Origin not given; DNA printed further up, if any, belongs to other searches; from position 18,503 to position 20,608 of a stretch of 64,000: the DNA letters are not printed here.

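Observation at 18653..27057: Complete caa3-type terminal oxidase embedded between xoxF and xoxJ in one overlapped operon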

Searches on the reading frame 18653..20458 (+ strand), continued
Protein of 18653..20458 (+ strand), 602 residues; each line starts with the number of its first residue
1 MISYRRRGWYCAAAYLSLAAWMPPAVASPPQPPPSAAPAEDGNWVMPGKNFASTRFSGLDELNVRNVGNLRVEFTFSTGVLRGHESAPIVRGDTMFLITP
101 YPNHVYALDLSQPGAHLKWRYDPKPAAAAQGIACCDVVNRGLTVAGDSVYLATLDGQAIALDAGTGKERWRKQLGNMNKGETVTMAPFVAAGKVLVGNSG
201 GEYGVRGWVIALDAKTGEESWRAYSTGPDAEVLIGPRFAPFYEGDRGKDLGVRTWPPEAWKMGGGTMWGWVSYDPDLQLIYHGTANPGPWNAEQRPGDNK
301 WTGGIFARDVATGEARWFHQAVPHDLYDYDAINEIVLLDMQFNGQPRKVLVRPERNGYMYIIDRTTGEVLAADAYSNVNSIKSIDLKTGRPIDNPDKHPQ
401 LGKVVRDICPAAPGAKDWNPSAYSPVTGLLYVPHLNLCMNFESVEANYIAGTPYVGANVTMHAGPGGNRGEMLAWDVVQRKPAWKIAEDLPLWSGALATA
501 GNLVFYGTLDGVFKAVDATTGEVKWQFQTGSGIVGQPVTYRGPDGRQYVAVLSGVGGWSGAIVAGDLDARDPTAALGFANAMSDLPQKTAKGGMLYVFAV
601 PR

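Call 18: search_solved_structures(query=window:18653-20458:+, max_evalue=1e-50, show_alignments=2)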
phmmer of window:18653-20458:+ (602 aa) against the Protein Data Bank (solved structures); distinct sequences matched with E-value up to 1e-50: 21.
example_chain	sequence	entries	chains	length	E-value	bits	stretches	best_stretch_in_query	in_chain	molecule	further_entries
4mae_A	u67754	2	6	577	3.1e-193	646.6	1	39-600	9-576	Methanol dehydrogenase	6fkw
6oc5_A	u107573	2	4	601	1e-162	545.8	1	22-601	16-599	Lanthanide-dependent methanol dehydrogenase XoxF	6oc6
4tqo_B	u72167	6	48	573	1e-161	542.4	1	39-599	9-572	Methanol dehydrogenase protein, large subunit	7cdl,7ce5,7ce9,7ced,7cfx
1lrw_A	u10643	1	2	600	4.2e-158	530.5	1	40-600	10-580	methanol dehydrogenase subunit 1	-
6dam_A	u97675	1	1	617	4.8e-156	523.7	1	9-601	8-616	Lanthanide-dependent methanol dehydrogenase XoxF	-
7o6z_A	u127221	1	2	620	7.9e-156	523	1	40-600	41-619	Methanol dehydrogenase (Cytochrome c) subunit 1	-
9ism_A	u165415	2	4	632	3.4e-155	520.9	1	16-600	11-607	Methanol dehydrogenase, alpha subunit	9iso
2d0v_A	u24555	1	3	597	8e-155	519.7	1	41-600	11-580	methanol dehydrogenase large subunit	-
5xm3_A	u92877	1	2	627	1.1e-154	519.2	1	41-600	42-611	Glucose dehydrogenase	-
1h4i_A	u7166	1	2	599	2.3e-154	518.2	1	40-600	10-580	METHANOL DEHYDROGENASE SUBUNIT 1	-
1w6s_A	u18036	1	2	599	2.3e-154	518.1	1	40-600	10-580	METHANOL DEHYDROGENASE SUBUNIT 1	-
1h4j_A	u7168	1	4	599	7.4e-154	516.5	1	40-600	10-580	Methanol dehydrogenase [cytochrome c] subunit 1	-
1g72_A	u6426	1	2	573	1.2e-137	462.9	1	42-599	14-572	METHANOL DEHYDROGENASE HEAVY SUBUNIT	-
2ad6_A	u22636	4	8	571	1.4e-137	462.7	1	42-599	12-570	Methanol dehydrogenase subunit 1 | METHANOL DEHYDROGENASE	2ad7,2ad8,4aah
1kv9_A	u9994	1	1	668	4.6e-105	355.3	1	39-559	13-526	TYPE II QUINOHEMOPROTEIN ALCOHOL DEHYDROGENASE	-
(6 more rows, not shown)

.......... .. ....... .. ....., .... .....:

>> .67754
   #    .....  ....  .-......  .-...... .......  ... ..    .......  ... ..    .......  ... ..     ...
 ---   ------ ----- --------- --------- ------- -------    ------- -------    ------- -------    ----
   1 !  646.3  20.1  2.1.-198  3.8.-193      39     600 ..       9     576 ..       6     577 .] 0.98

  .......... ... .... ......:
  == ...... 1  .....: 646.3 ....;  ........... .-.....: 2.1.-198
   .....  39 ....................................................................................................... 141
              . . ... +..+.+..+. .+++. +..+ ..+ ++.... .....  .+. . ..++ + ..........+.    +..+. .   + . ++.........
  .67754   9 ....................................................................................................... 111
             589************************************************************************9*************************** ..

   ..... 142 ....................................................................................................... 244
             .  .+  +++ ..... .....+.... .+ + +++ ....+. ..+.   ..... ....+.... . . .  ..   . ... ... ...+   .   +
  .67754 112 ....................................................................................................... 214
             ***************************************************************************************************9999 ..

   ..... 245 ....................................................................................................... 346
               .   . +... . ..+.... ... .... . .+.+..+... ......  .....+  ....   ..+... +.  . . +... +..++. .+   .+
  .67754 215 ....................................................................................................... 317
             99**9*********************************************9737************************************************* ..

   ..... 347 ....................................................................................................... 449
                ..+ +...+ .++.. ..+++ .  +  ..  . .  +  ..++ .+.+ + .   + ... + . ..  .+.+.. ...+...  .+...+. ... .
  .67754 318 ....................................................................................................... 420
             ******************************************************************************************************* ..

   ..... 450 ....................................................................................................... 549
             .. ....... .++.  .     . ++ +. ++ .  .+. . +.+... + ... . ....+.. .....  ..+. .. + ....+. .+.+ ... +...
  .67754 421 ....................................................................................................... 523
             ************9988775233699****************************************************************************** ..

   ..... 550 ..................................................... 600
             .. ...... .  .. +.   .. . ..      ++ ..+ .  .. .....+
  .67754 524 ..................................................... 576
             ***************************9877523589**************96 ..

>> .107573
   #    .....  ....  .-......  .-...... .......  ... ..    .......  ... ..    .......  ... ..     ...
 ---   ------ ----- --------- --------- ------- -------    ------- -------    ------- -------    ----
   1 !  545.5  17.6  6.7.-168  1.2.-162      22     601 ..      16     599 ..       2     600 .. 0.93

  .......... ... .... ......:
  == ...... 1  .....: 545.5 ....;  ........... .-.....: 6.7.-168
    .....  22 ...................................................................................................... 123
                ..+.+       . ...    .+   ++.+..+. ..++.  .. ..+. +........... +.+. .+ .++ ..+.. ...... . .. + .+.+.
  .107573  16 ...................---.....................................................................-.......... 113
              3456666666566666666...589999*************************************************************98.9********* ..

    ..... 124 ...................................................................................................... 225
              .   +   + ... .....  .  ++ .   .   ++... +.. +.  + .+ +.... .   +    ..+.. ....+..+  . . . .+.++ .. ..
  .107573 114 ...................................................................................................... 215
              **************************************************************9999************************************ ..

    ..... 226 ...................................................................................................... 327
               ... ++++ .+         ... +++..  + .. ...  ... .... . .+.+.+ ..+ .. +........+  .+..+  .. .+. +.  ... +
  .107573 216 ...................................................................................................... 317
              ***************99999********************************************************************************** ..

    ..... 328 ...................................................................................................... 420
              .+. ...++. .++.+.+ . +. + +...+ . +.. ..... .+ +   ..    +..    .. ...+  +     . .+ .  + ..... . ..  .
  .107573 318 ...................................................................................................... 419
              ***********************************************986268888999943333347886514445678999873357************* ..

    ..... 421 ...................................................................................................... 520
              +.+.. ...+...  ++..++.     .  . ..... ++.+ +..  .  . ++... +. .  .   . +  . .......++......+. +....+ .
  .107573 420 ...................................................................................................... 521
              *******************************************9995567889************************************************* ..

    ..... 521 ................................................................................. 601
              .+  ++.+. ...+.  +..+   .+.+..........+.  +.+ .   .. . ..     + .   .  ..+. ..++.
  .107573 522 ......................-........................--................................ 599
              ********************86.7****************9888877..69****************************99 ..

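Call 28: find_related_loci(query=window:18653-20458:+, collection=genome_contigs, flank=10000)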
Query window:18653-20458:+ (602 aa) in genome_contigs; peptide patterns used: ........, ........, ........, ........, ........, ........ (x = any residue, [..] = any of these).
31 stretches matched a pattern; 8 encode a relative of the query (tblastn E <= 1e-3); 8 distinct loci.
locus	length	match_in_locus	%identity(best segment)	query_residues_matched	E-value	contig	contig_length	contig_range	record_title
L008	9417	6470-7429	25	43-370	3e-28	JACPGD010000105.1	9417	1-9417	MAG: Candidatus Hydrogenedentota bacterium isolate NC_groundwater_378_Ag_B-0.1um_61_12 GD18-4_B1_scaffold_254505, whole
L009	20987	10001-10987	27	39-370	9e-25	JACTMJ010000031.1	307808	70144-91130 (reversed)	MAG: Acidobacteria bacterium isolate BJ2 scaffold_43, whole genome shotgun sequence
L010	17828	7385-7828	24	86-538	5e-7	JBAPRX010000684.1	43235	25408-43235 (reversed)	MAG: Candidatus Promineifilaceae bacterium isolate MFD01065_ilm_asm_bin18 k127_102540, whole genome shotgun sequence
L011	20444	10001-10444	26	86-538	9e-7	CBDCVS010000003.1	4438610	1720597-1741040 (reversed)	MAG: Candidatus Promineifilaceae bacterium isolate 0f3264e9-d07a-4064-bd01-bd2e928dc920 genome assembly, contig: contig_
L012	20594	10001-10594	24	56-578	7e-6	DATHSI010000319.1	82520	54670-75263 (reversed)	MAG TPA_asm: Candidatus Sulfomarinibacteraceae bacterium isolate SMAG_U16047 k141_684014, whole genome shotgun sequence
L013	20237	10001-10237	32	462-542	4e-5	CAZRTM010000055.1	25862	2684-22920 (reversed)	MAG TPA_asm: uncultured Ardenticatenaceae bacterium isolate SRP263527_co1_253 genome assembly, contig: NODE_1489_length_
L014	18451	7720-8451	32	56-559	6e-5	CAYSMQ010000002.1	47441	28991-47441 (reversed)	MAG TPA_asm: uncultured Ardenticatenaceae bacterium isolate SRP304980_co1_287 genome assembly, contig: NODE_140_length_4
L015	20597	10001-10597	31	56-542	3e-4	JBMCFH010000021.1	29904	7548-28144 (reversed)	MAG: Chloroflexota bacterium isolate C5M10_3 NODE_431_length_29904_cov_19.848337, whole genome shotgun sequence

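Call 29: search_dna_similar(query=window:18653-20458:+, collection=plasmids, mode=protein, max_rows=40, max_evalue=1e-100)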
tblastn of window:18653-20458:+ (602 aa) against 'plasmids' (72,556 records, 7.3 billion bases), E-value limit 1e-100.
Records with a match: 164; places in all: 174; records where one place covers at least 80% of the query: 162.
Best place of each record, by identity: 60-80% 16; <60% 148.
By first word of the organism name: Sinorhizobium 81; Azospirillum 13; Mesorhizobium 9; Rhizobium 9; Paraburkholderia 8; Methylocystis 4; Paracoccus 4; Phyllobacterium 4; Methylobacterium 3; Sagittula 3; and 18 more.
By predicted mobility (MOB-suite, as given by PLSDB): non-mobilizable 79; mobilizable 65; conjugative 20.
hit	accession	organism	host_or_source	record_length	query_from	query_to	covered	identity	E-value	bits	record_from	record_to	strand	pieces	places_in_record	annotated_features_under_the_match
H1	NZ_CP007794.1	Azospirillum argentinense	Triticum aestivum L.,Root,wheat ...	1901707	40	602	94%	70.0%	0e+0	847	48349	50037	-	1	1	record has no annotation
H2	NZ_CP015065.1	Mesorhizobium ciceri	Astragalus pelecinus,Pure Sample,Plant ...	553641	40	601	93%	68.1%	0e+0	801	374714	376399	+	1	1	methanol/ethanol family PQQ-dependent dehydrogenase | substrate-binding domain-containing protein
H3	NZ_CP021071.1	Mesorhizobium sp. WSM1497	Biserrula pelecinus L.,cell ...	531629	40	601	93%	68.0%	0e+0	800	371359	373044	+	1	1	methanol/ethanol family PQQ-dependent dehydrogenase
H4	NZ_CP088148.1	Mesorhizobium ciceri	Cicer arietinum L.,cell culture,radical ...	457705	40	601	93%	68.0%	0e+0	798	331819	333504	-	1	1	methanol/ethanol family PQQ-dependent dehydrogenase | substrate-binding domain-containing protein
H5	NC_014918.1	Mesorhizobium ciceri biovar biserrulae WSM1271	-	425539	40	601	93%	67.8%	0e+0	799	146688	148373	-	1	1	methanol/ethanol family PQQ-dependent dehydrogenase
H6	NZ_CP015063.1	Mesorhizobium ciceri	Cicer arietinum,Pure Sample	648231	40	601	93%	67.8%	0e+0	798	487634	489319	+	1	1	methanol/ethanol family PQQ-dependent dehydrogenase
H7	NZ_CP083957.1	Mesorhizobium sp. B1-1-8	cell culture,soil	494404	40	601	93%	67.1%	0e+0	800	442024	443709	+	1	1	methanol/ethanol family PQQ-dependent dehydrogenase | substrate-binding domain-containing protein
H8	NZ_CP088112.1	Sinorhizobium medicae WSM1115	cell culture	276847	40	601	93%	64.8%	0e+0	773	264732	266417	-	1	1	methanol/ethanol family PQQ-dependent dehydrogenase | substrate-binding domain-containing protein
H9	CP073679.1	Sinorhizobium meliloti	Medicago truncatula,cell culture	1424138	40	601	93%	64.5%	0e+0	780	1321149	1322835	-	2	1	none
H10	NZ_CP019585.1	Sinorhizobium meliloti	Medicago arborea,tissue sample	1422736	40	601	93%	64.4%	0e+0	771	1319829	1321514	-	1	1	record has no annotation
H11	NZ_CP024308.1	Sinorhizobium fredii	Phaseolus vulgaris,cell culture,plant ...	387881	40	601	93%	64.4%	0e+0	771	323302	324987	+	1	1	methanol/ethanol family PQQ-dependent dehydrogenase | substrate-binding domain-containing protein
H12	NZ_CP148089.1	Sinorhizobium meliloti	Medicago sativa,cell culture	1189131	40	601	93%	64.1%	0e+0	766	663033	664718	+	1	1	record has no annotation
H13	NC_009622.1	Sinorhizobium medicae WSM419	-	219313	40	601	93%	64.1%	0e+0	763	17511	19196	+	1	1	methanol/ethanol family PQQ-dependent dehydrogenase | substrate-binding domain-containing protein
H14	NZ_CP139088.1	Methylocella tundrae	Single cell,tundra wetland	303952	40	601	93%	63.9%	0e+0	764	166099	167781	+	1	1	methanol/ethanol family PQQ-dependent dehydrogenase | substrate-binding domain-containing protein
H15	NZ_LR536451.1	Methylocella tundrae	-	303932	40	601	93%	63.7%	0e+0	759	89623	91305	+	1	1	methanol/ethanol family PQQ-dependent dehydrogenase | substrate-binding domain-containing protein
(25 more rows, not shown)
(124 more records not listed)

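Call 30: get_annotated_region(hit=H2, flank=10000)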
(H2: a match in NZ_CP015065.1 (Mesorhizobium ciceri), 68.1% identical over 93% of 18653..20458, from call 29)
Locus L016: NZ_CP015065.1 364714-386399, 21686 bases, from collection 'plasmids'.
description: Mesorhizobium ciceri biovar biserrulae strain WSM1284 plasmid pMc1284, complete sequence
organism: Mesorhizobium ciceri (NCBI taxid 278148)
taxonomy: Bacteria; Pseudomonadota; Alphaproteobacteria; Hyphomicrobiales; Phyllobacteriaceae; Mesorhizobium; Mesorhizobium ciceri
host: -; source: Astragalus pelecinus,Pure Sample,Plant nodule tissue,root nodule; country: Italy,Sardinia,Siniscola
typing (MOB-suite, as given by PLSDB): non-mobilizable
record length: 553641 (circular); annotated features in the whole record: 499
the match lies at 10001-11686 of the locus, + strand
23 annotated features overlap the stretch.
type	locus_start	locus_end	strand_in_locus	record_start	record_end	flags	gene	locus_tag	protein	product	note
CDS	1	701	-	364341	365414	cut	-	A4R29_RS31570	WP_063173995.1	LLM class flavin-dependent oxidoreductase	-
CDS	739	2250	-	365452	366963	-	-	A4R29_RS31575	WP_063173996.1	aldehyde dehydrogenase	-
CDS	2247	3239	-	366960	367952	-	-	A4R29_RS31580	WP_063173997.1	flavin reductase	-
CDS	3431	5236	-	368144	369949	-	-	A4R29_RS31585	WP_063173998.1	helix-turn-helix domain-containing protein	-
CDS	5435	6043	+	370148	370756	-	-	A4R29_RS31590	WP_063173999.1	amino acid synthesis family protein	-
CDS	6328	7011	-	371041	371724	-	-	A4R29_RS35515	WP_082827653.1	oligopeptide/dipeptide ABC transporter ATP-binding protein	GO:0015833 - peptide transport [Evidence IEA]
CDS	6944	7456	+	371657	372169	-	-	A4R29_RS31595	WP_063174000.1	ferritin-like domain-containing protein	-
CDS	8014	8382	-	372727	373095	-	-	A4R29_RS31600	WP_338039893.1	hypothetical protein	-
CDS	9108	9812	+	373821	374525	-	-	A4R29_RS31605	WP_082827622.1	heme-binding protein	-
CDS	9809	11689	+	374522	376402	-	-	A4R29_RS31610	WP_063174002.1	methanol/ethanol family PQQ-dependent dehydrogenase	-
CDS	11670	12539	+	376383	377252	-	-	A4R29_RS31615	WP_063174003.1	substrate-binding domain-containing protein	-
CDS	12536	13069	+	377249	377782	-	-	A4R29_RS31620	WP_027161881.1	c-type cytochrome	-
CDS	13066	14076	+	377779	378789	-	coxB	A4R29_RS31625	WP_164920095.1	cytochrome c oxidase subunit II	-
CDS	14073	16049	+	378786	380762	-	ctaD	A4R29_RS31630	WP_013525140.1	cytochrome c oxidase subunit I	-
CDS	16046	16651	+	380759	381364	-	-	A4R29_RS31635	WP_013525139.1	cytochrome c oxidase subunit 3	-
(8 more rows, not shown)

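Call 31: get_annotated_region(hit=H14, flank=10000)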
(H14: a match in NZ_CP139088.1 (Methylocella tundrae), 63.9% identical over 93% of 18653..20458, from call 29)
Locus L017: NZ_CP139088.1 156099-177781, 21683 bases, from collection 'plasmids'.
description: Methylocella tundrae strain T4 plasmid p1, complete sequence
organism: Methylocella tundrae (NCBI taxid 227605)
taxonomy: Bacteria; Pseudomonadota; Alphaproteobacteria; Hyphomicrobiales; Beijerinckiaceae; Methylocella; Methylocella tundrae
host: -; source: Single cell,tundra wetland; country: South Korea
typing (MOB-suite, as given by PLSDB): non-mobilizable
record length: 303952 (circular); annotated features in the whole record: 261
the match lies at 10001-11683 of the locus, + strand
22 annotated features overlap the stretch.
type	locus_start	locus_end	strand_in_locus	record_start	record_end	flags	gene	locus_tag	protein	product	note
CDS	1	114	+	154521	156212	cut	-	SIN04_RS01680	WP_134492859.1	cation acetate symporter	GO:0006847 - plasma membrane acetate transport [Evidence IEA]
CDS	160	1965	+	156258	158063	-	-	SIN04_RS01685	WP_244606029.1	putative nucleotidyltransferase substrate binding domain-containing protein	-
CDS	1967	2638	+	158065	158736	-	-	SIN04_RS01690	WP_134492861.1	3'-5' exonuclease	-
CDS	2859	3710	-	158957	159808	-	-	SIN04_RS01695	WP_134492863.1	PPK2 family polyphosphate kinase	GO:0006797 - polyphosphate metabolic process [Evidence IEA]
CDS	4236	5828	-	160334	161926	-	-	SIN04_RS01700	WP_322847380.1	FAD-dependent oxidoreductase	-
CDS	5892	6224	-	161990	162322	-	-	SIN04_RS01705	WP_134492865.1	(2Fe-2S) ferredoxin domain-containing protein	-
CDS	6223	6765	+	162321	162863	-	-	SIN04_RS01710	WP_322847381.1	hypothetical protein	-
CDS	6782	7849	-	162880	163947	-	-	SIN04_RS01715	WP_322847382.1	GlxA family transcriptional regulator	-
CDS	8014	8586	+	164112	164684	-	-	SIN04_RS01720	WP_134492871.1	cysteine hydrolase family protein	-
CDS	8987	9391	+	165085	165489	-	-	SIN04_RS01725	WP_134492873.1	winged-helix domain-containing protein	-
CDS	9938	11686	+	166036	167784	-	-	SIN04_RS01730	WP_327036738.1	methanol/ethanol family PQQ-dependent dehydrogenase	-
CDS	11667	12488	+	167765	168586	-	-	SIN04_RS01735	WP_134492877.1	substrate-binding domain-containing protein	-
CDS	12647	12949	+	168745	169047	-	-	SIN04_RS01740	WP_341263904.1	c-type cytochrome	-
CDS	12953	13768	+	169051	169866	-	-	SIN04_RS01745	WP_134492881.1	cytochrome c oxidase assembly protein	-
CDS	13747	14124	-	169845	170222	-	-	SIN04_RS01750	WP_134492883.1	c-type cytochrome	-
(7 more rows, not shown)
